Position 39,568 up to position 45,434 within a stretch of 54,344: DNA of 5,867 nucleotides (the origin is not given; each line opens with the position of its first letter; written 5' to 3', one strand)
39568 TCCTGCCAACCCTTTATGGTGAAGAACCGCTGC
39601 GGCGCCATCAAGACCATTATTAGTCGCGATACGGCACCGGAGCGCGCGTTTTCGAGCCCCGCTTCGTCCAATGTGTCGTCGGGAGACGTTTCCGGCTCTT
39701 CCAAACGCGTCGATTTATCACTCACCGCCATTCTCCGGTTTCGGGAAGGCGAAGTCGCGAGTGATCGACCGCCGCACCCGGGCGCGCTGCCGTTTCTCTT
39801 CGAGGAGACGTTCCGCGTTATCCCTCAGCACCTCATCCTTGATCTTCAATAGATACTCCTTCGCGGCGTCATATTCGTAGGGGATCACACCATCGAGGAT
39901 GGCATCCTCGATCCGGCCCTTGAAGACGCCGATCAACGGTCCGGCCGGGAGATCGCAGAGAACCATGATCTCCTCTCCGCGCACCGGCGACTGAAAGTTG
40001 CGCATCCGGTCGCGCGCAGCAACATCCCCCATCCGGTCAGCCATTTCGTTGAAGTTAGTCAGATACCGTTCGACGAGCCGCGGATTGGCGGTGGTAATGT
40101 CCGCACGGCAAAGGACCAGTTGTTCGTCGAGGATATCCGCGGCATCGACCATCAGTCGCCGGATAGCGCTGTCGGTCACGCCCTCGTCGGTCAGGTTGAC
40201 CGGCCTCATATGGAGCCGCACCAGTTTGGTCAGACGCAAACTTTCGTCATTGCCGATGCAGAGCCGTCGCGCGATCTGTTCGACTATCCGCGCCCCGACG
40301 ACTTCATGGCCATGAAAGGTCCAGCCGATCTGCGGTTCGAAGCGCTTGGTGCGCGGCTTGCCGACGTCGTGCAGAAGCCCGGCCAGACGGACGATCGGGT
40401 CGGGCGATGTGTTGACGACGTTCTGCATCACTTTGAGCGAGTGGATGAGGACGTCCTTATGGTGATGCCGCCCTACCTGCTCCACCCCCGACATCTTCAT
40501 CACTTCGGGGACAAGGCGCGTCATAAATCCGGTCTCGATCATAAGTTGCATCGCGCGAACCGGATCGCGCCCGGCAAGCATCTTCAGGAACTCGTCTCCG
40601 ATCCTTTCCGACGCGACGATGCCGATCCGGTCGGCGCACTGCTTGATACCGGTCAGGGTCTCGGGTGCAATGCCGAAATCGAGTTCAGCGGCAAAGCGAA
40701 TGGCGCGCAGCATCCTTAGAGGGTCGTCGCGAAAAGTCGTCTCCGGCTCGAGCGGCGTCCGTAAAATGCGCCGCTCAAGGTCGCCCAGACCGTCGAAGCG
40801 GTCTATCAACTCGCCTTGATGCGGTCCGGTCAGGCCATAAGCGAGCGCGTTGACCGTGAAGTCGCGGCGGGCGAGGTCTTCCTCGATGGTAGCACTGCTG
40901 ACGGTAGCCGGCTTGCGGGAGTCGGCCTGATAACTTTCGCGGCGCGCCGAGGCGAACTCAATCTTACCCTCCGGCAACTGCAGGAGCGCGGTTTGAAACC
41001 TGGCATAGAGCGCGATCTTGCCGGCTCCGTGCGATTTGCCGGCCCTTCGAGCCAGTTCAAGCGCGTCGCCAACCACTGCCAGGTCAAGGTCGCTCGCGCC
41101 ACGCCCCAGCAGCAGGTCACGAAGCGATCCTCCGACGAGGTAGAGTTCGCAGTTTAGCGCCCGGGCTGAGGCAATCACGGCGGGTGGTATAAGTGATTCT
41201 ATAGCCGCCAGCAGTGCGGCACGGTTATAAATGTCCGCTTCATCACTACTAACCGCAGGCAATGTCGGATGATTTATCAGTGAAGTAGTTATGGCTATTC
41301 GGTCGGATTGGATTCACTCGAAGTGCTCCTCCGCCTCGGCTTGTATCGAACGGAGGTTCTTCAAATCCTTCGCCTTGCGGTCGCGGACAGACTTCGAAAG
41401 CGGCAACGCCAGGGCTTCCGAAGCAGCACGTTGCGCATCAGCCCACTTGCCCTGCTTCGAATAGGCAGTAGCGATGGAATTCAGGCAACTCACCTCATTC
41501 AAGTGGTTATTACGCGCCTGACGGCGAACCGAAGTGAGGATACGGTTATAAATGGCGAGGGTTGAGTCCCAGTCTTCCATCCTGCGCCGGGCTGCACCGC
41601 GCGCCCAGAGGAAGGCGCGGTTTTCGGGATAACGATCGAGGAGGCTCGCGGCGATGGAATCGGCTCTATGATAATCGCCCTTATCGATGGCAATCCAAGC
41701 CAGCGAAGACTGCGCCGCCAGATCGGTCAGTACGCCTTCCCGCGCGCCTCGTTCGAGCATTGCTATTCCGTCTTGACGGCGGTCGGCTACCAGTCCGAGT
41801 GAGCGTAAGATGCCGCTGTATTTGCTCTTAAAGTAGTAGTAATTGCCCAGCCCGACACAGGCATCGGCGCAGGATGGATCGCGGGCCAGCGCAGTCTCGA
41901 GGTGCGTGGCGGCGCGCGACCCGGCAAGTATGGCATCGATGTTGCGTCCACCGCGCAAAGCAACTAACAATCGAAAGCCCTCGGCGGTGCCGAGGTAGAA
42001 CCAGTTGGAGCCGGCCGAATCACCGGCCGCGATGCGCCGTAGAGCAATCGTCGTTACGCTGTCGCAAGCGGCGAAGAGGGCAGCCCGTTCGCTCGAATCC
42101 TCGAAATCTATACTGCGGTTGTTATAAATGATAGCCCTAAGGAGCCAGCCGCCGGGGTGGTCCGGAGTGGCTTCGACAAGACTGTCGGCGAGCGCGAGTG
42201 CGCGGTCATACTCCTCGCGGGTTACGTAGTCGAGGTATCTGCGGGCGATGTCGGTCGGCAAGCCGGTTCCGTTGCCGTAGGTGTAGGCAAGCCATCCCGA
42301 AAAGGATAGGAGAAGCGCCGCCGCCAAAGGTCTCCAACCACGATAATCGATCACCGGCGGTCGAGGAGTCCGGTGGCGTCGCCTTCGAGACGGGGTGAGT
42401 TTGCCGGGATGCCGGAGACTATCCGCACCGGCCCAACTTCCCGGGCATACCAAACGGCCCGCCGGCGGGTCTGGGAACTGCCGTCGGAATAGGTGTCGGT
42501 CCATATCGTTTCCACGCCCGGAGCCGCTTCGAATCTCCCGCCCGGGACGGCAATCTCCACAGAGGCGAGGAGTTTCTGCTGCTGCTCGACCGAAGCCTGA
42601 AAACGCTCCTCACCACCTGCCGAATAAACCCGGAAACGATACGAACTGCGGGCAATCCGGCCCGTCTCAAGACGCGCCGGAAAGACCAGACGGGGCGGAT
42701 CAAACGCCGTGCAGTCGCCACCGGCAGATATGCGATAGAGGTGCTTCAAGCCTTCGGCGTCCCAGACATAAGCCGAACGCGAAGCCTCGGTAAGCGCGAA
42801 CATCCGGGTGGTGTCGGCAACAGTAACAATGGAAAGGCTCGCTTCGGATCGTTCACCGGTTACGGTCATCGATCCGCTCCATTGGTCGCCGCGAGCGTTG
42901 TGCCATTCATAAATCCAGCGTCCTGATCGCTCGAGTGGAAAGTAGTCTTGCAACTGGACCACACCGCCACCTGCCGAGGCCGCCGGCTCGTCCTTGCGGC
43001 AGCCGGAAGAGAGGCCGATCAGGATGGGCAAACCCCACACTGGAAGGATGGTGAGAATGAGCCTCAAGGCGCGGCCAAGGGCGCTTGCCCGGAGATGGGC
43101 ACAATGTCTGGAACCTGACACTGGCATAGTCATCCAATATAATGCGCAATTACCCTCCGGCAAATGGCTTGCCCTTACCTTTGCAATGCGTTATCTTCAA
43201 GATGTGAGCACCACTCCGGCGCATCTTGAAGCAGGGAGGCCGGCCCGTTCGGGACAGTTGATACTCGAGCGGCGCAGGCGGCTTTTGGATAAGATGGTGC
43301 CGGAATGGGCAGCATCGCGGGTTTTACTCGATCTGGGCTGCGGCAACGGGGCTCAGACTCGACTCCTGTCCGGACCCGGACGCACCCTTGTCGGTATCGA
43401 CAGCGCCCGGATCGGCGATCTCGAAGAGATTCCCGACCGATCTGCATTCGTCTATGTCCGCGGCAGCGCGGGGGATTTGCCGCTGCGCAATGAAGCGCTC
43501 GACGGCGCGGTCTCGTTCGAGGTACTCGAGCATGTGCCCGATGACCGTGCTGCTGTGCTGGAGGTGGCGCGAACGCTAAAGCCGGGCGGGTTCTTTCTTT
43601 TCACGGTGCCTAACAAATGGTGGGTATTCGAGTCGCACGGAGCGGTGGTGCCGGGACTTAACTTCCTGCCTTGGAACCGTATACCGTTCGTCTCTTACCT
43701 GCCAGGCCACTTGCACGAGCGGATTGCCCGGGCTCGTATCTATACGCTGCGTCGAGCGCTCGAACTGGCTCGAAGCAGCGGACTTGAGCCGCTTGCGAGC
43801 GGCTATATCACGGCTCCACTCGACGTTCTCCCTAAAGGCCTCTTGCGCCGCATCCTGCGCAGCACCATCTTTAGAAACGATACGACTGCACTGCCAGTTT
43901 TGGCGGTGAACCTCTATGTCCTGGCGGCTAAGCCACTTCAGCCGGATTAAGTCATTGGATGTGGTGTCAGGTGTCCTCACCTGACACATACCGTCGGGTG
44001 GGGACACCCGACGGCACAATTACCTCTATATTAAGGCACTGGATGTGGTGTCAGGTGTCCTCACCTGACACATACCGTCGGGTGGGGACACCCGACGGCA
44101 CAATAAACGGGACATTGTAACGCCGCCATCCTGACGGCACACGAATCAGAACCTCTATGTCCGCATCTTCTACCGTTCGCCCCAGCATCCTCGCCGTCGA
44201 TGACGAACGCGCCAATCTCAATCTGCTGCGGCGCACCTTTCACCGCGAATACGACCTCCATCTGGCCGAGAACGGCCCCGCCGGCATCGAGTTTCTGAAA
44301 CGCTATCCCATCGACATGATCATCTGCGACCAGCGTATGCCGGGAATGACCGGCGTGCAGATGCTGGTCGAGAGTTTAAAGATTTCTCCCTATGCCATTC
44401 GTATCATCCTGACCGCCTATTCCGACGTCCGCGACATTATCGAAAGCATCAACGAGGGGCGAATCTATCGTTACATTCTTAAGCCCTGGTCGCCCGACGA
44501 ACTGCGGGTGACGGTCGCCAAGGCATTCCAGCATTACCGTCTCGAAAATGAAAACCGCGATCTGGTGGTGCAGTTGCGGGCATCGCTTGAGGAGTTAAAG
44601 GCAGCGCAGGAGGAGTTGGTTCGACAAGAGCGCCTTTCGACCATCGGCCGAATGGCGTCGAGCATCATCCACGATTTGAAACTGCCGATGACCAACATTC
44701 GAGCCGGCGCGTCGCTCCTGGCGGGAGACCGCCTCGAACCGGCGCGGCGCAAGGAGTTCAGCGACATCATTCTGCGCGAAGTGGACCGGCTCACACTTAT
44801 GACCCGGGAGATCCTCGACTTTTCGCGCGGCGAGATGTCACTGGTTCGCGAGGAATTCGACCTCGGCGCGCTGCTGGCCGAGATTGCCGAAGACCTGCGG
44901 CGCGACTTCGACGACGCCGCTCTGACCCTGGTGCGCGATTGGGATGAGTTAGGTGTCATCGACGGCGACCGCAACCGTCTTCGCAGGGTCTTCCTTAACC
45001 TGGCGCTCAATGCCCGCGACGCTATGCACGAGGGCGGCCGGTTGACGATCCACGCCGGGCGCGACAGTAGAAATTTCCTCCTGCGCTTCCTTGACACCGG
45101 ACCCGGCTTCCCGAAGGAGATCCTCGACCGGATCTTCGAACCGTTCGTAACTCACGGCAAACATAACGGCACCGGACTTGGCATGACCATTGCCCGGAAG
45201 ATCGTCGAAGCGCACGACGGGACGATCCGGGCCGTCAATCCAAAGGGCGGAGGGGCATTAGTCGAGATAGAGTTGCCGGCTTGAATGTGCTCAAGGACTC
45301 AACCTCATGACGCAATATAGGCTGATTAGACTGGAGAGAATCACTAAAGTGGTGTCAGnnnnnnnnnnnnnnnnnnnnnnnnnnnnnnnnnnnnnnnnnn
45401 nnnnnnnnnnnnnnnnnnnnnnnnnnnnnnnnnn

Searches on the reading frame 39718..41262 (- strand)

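Call 8: search_protein_families(library=pfam, proteins=[window:39718-41262:-], max_evalue=0.00001)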
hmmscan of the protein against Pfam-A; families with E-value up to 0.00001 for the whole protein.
window:39718-41262:- (514 aa): 3 families
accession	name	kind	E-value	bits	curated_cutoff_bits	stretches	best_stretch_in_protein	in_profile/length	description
PF01743.26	PolyA_pol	-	1.6e-27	96.8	23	1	40-168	1-126/126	Poly A polymerase head domain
PF12627.12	PolyA_pol_RNAbd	-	6e-17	61.6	22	1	195-254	1-60/64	Probable RNA and SrmB- binding site of polymerase A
PF01966.28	HD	-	9.9e-13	48.8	22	1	271-392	1-115/116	HD domain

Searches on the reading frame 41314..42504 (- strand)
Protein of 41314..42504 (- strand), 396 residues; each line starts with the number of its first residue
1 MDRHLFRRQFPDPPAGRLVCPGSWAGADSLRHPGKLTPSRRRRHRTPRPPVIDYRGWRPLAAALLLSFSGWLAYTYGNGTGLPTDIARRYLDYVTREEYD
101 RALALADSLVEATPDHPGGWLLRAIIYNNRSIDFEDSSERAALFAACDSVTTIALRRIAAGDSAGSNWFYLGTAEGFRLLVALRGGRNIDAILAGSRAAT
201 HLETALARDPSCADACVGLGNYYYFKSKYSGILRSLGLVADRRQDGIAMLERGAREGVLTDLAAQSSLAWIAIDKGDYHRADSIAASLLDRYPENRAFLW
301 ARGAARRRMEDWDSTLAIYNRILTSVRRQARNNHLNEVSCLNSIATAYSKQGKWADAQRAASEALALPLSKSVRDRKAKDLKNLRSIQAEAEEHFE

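Call 8: search_protein_families(library=pfam, proteins=[window:41314-42504:-], max_evalue=0.00001)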
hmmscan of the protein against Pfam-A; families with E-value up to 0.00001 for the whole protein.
window:41314-42504:- (396 aa): 4 families
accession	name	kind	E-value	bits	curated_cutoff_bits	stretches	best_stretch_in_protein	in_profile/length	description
PF13432.12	TPR_16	-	1.5e-13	51.4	32.7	0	268-323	3-58/65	Tetratricopeptide repeat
PF13428.12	TPR_14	-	2.5e-10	40.4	23.5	0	93-125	11-43/44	Tetratricopeptide repeat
PF13424.12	TPR_12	-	4.4e-10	40.1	30.1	1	301-367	8-74/77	Tetratricopeptide repeat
PF14559.12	TPR_19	-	3.2e-07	31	25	0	197-223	9-35/68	Tetratricopeptide repeat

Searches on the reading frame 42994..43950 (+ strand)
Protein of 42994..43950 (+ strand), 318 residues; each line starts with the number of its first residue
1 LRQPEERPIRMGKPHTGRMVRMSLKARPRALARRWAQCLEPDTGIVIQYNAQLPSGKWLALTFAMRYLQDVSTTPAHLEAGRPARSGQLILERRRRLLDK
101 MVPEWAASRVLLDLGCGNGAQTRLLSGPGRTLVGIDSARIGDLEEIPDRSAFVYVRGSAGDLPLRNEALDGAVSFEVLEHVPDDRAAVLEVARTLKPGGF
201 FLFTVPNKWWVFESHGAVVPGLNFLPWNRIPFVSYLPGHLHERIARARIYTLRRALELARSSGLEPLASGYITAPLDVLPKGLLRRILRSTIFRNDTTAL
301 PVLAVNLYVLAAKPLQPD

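Call 8: search_protein_families(library=pfam, proteins=[window:42994-43950:+], max_evalue=0.00001)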
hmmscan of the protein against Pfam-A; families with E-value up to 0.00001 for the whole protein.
window:42994-43950:+ (318 aa): 5 families
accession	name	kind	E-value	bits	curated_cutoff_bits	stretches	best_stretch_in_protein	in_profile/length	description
PF08241.18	Methyltransf_11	-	2.7e-17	63.6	21.2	1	112-203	1-95/95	Methyltransferase domain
PF13489.12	Methyltransf_23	-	1.2e-15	58.1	27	1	95-210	10-123/164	Methyltransferase domain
PF13649.12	Methyltransf_25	-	7e-11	43.1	27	1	112-199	2-97/97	Methyltransferase domain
PF08242.18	Methyltransf_12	-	2.8e-08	34.8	30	1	112-201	1-98/98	Methyltransferase domain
PF13847.12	Methyltransf_31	-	4.8e-07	30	27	1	110-207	6-113/145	Methyltransferase domain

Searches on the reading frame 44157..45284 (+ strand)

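Call 8: search_protein_families(library=pfam, proteins=[window:44157-45284:+], max_evalue=0.00001)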
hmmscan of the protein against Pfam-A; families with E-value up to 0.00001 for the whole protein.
window:44157-45284:+ (375 aa): 3 families
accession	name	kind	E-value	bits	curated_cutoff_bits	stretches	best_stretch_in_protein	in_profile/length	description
PF02518.31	HATPase_c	-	2.6e-23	83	26.4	1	270-374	1-108/111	Histidine kinase-, DNA gyrase B-, and HSP90-like ATPase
PF00072.30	Response_reg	-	2.5e-18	66.7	30.2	1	11-120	1-110/111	Response regulator receiver domain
PF00512.31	HisKA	-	5.7e-10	39.5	26.9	1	164-226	3-64/66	His Kinase A (phospho-acceptor) domain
